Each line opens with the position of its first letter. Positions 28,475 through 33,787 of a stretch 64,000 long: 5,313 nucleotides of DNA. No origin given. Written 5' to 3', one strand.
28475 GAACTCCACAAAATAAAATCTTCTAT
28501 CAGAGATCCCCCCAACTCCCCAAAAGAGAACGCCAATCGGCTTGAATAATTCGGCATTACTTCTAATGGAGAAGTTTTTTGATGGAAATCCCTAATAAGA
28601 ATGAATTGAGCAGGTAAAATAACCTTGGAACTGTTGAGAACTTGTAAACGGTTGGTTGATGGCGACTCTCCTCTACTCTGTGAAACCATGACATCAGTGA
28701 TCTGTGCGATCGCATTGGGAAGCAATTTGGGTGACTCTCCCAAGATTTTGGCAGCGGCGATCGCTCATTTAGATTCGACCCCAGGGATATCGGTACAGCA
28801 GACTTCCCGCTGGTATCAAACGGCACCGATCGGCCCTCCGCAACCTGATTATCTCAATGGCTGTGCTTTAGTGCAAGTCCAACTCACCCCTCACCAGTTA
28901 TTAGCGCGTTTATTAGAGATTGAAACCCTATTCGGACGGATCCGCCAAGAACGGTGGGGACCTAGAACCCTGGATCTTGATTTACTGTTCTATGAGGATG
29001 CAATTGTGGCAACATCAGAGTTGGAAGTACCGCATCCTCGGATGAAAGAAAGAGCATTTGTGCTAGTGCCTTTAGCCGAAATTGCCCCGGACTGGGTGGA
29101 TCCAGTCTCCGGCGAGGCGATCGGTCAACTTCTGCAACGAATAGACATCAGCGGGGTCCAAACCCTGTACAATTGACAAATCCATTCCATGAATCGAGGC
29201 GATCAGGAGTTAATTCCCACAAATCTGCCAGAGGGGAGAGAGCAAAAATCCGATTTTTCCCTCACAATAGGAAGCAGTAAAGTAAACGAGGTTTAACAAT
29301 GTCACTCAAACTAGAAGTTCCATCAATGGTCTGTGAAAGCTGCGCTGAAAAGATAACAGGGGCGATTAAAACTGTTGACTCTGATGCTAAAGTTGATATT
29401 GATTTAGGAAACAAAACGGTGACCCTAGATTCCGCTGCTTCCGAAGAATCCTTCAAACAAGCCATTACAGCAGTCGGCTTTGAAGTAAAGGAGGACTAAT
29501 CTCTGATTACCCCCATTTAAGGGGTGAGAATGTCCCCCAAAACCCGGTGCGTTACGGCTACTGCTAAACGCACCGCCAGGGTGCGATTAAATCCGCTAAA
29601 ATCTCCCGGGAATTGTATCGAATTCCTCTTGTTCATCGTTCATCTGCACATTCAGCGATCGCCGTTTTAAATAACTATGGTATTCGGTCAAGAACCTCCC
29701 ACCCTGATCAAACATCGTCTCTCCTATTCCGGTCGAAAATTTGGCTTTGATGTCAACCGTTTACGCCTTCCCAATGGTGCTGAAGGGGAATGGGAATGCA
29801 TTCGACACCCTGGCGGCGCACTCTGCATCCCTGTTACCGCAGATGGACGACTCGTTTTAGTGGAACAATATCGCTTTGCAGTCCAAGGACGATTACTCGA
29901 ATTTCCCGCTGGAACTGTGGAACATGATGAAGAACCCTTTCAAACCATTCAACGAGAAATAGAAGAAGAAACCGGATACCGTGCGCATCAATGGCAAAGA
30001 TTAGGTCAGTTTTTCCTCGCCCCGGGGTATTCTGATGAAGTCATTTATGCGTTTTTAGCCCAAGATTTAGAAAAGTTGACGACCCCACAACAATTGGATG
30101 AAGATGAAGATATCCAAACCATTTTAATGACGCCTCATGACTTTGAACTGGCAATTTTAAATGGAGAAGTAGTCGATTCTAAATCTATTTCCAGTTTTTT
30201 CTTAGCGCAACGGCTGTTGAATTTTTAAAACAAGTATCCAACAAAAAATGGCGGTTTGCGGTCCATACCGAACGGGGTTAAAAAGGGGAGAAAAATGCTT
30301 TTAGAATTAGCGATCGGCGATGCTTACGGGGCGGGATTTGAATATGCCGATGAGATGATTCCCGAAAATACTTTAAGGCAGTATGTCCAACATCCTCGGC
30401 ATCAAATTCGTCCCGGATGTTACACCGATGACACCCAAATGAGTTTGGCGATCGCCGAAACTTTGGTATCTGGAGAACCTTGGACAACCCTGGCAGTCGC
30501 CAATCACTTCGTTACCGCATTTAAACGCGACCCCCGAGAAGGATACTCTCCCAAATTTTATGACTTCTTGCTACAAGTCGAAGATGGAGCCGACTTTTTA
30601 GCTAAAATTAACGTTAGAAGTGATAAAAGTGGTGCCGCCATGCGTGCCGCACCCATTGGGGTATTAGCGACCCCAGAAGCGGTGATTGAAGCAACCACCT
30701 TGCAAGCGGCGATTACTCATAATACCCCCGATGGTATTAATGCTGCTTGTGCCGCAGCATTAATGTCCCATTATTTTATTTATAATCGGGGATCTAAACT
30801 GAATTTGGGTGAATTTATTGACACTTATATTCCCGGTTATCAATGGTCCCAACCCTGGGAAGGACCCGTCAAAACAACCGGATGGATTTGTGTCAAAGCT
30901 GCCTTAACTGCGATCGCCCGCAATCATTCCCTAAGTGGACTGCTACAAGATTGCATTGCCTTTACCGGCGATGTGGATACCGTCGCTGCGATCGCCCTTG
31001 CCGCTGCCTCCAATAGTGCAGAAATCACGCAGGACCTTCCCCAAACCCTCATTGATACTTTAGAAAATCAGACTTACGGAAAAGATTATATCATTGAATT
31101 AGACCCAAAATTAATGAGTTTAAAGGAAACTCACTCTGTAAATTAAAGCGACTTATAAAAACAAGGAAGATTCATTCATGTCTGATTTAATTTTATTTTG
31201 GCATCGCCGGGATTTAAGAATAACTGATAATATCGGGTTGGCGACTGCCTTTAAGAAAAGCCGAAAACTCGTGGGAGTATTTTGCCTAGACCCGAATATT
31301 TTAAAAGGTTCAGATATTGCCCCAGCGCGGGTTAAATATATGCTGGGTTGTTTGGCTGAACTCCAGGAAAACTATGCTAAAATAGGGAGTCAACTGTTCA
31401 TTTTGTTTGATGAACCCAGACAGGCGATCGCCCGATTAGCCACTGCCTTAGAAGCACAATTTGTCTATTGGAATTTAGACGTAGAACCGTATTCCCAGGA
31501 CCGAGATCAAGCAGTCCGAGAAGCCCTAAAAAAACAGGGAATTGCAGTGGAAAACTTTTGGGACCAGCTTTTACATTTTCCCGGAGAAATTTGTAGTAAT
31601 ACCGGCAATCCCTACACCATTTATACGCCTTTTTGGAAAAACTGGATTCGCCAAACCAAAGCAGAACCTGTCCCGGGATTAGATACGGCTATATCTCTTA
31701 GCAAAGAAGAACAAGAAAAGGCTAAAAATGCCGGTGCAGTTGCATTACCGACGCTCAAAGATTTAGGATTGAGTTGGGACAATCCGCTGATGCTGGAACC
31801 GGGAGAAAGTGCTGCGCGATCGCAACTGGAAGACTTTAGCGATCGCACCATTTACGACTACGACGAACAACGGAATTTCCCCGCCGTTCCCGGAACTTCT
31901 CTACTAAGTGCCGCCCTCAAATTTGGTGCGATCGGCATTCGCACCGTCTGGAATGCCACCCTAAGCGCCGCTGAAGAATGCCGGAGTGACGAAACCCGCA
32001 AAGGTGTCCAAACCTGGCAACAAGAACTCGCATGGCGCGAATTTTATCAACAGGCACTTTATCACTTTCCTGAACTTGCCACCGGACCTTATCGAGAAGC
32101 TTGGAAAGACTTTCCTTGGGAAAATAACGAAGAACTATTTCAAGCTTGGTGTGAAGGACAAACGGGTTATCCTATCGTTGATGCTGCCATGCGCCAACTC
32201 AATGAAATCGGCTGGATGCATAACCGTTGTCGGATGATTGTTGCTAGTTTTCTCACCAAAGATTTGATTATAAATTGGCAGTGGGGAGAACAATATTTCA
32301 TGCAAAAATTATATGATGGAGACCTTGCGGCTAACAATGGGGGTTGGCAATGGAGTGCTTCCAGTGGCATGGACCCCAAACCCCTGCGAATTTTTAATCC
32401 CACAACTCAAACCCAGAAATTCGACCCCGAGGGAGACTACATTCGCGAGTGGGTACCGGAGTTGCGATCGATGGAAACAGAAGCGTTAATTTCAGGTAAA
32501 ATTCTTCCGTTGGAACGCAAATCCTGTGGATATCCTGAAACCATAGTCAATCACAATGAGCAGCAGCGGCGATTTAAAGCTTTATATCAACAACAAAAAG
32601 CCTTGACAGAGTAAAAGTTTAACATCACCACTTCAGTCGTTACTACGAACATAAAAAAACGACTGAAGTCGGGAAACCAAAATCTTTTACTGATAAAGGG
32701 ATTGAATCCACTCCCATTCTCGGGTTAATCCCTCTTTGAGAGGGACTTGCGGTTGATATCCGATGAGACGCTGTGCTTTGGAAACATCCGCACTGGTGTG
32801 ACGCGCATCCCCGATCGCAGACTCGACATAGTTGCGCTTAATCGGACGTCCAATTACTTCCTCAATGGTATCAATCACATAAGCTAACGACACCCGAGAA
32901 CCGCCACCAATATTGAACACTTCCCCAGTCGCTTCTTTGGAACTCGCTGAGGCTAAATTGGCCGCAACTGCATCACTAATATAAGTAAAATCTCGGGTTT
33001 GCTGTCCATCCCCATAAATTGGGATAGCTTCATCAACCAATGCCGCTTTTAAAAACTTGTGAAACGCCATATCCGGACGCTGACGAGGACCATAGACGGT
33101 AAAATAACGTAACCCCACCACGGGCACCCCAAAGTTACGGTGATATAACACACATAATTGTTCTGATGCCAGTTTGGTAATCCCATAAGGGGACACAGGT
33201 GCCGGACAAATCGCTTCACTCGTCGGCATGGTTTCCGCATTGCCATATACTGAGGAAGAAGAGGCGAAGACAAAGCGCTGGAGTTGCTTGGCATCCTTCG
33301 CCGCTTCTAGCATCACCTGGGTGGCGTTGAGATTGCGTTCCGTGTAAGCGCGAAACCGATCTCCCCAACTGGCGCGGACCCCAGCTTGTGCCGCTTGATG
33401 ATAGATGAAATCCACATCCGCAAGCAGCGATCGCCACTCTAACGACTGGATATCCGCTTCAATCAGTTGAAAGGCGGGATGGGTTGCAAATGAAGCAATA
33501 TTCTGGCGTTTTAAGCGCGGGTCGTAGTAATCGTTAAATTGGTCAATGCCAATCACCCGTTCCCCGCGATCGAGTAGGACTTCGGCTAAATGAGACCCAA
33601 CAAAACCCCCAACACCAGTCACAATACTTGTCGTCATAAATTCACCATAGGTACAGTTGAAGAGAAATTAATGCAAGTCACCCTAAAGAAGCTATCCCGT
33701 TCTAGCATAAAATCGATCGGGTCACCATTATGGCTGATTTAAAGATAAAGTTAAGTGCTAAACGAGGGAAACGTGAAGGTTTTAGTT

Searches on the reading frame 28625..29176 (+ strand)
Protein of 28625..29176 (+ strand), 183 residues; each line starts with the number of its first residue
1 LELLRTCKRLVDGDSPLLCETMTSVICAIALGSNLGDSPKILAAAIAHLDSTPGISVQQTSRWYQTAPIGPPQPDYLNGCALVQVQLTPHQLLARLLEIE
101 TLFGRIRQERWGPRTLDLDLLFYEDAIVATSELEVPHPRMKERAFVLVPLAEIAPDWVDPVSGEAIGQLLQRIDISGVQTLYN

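Call 83: search_protein_families(library=padloc, proteins=[window:28625-29176:+], max_evalue=0.001)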
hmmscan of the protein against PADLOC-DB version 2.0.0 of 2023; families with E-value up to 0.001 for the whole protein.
window:28625-29176:+ (183 aa): 0 families

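Call 84: search_protein_families(library=pfam, proteins=[window:28625-29176:+], max_evalue=0.001)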
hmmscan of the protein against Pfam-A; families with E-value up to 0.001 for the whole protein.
window:28625-29176:+ (183 aa): 1 family
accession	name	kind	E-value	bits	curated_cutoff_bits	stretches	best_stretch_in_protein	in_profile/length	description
PF01288.25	HPPK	-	9.6e-41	139.3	25.7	1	29-155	2-116/116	7,8-dihydro-6-hydroxymethylpterin-pyrophosphokinase (HPPK)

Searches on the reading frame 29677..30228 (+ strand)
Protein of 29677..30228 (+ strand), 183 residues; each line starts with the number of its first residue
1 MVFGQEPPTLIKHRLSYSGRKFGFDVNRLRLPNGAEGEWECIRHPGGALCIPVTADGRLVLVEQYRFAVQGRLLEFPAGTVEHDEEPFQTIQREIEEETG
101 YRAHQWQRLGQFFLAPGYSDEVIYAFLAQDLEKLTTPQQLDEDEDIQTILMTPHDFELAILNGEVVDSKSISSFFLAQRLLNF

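Call 83: search_protein_families(library=padloc, proteins=[window:29677-30228:+], max_evalue=0.001)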
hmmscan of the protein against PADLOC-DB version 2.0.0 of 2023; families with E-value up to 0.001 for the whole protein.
window:29677-30228:+ (183 aa): 1 family
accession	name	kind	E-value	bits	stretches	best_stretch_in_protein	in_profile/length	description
PDLC04899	PDC-S07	-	4.4e-08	30.8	1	62-109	23-70/135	-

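Call 84: search_protein_families(library=pfam, proteins=[window:29677-30228:+], max_evalue=0.001)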
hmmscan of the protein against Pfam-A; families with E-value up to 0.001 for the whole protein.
window:29677-30228:+ (183 aa): 1 family
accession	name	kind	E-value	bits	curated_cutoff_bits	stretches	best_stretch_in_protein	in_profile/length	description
PF00293.34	NUDIX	-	3.9e-18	66.2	21.1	1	45-159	3-119/134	NUDIX domain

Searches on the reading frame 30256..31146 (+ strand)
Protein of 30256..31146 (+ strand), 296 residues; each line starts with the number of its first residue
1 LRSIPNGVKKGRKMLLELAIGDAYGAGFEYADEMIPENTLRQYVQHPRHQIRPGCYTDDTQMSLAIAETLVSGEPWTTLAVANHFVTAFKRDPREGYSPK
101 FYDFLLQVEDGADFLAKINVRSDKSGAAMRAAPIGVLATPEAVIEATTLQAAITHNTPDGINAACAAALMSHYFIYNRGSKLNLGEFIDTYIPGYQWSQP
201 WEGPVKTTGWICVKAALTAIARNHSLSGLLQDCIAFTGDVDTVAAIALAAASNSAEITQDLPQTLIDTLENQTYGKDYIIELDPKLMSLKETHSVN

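Call 83: search_protein_families(library=padloc, proteins=[window:30256-31146:+], max_evalue=0.001)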
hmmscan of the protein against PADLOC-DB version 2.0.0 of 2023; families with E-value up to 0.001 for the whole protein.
window:30256-31146:+ (296 aa): 0 families

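Call 84: search_protein_families(library=pfam, proteins=[window:30256-31146:+], max_evalue=0.001)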
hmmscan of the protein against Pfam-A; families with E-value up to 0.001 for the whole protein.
window:30256-31146:+ (296 aa): 1 family
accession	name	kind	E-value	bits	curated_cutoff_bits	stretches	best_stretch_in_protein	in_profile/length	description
PF03747.19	ADP_ribosyl_GH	-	1.7e-32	113.7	26.2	1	15-249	3-273/287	ADP-ribosylglycohydrolase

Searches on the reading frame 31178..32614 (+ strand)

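Call 83: search_protein_families(library=padloc, proteins=[window:31178-32614:+], max_evalue=0.001)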
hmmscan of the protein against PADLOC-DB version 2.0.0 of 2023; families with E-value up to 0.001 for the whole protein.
window:31178-32614:+ (478 aa): 0 families

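Call 84: search_protein_families(library=pfam, proteins=[window:31178-32614:+], max_evalue=0.001)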
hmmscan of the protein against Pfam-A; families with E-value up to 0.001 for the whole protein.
window:31178-32614:+ (478 aa): 2 families
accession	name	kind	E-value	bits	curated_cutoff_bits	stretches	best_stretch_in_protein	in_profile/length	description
PF03441.19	FAD_binding_7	-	1.2e-79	266.9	27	1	280-471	1-202/203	FAD binding domain of DNA photolyase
PF00875.24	DNA_photolyase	-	1.6e-44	152.2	26.6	1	6-166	2-161/164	DNA photolyase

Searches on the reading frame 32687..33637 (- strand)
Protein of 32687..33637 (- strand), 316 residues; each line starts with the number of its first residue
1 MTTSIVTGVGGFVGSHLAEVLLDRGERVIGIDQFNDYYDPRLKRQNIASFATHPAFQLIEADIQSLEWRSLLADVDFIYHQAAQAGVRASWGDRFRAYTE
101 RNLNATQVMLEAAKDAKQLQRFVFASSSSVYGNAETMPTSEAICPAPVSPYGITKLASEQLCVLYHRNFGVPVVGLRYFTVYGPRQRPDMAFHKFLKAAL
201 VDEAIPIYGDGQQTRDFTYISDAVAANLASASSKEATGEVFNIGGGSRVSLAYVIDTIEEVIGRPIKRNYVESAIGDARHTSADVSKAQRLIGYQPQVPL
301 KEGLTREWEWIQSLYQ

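Call 83: search_protein_families(library=padloc, proteins=[window:32687-33637:-], max_evalue=0.001)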
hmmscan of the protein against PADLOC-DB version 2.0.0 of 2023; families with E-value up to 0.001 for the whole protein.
window:32687-33637:- (316 aa): 0 families

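Call 84: search_protein_families(library=pfam, proteins=[window:32687-33637:-], max_evalue=0.001)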
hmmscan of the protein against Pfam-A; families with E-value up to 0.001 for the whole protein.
window:32687-33637:- (316 aa): 6 families
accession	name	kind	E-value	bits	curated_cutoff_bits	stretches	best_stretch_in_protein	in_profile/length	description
PF01370.27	Epimerase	-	3.6e-55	187.4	20.9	1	5-244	2-240/240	NAD dependent epimerase/dehydratase family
PF16363.11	GDP_Man_Dehyd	-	4.7e-53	181.2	27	1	5-305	1-330/332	GDP-mannose 4,6 dehydratase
PF01073.25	3Beta_HSD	-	5.5e-14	52.3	22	1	5-227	1-225/280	3-beta hydroxysteroid dehydrogenase/isomerase family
PF07993.18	NAD_binding_4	-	3.1e-13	49.9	20.1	1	63-183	77-209/258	Male sterility protein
PF04321.23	RmlD_sub_bind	-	9.7e-08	31.9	27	1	5-245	4-214/287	RmlD substrate binding domain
PF02719.21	Polysacc_synt_2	-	5.1e-07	29.6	20.2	1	5-268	2-253/293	Polysaccharide biosynthesis protein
